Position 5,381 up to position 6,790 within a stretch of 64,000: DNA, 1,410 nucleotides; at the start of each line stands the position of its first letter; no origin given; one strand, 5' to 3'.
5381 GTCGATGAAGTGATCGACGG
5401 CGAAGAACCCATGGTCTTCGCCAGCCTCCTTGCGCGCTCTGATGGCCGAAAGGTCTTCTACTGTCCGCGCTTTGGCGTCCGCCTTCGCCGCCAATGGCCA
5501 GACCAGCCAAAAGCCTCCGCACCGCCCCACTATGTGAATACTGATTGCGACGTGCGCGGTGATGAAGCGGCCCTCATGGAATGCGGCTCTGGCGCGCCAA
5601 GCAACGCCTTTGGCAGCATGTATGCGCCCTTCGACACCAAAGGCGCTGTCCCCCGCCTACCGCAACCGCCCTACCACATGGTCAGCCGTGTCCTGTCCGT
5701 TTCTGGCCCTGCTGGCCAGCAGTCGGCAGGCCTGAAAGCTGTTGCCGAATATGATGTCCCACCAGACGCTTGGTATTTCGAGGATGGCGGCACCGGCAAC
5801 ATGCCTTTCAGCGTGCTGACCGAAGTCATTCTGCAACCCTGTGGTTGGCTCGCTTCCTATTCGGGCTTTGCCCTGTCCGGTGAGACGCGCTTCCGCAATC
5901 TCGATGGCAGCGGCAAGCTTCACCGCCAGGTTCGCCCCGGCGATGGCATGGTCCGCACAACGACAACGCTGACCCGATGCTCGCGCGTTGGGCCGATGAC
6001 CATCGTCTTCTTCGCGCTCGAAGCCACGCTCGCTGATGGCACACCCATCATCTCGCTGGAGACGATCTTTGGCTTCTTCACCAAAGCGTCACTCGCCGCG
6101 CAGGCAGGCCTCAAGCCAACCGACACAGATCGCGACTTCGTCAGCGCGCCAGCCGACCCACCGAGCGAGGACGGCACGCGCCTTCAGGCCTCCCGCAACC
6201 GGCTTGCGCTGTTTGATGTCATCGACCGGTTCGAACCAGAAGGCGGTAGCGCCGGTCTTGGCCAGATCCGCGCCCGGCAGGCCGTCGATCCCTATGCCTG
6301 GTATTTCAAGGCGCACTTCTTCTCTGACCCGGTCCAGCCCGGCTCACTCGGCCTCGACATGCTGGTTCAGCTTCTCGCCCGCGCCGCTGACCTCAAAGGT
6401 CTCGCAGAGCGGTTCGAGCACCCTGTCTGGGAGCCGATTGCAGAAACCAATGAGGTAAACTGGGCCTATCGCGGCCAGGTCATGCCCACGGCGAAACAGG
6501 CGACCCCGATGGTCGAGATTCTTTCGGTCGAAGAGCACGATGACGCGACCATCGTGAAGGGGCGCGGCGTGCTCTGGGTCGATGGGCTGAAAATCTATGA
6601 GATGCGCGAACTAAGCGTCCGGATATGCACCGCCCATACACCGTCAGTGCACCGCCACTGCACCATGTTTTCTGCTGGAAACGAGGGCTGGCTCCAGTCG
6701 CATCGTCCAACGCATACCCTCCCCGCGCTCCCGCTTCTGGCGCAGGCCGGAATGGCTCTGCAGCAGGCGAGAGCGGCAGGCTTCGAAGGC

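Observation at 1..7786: PUFA-synthase-like assembly line with reshuffled domain order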

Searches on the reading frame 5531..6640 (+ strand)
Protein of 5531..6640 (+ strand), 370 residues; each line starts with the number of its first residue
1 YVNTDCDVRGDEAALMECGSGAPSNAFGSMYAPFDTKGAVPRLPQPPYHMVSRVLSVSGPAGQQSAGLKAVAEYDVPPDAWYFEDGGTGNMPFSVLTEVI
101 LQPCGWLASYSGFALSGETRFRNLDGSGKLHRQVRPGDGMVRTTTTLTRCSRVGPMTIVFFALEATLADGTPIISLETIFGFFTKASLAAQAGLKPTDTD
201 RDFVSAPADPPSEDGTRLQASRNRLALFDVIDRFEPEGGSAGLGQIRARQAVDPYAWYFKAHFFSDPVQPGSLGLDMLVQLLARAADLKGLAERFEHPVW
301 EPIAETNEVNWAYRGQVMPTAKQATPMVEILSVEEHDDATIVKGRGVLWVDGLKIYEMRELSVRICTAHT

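Call 10: search_protein_families(library=pfam, proteins=[window:5531-6640:+], max_evalue=1)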
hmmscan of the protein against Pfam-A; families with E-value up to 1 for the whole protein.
window:5531-6640:+ (370 aa): 1 family
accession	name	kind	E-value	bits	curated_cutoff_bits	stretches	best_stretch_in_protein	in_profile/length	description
PF07977.19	FabA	-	1e-38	132.5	23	2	222-358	4-137/138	FabA-like domain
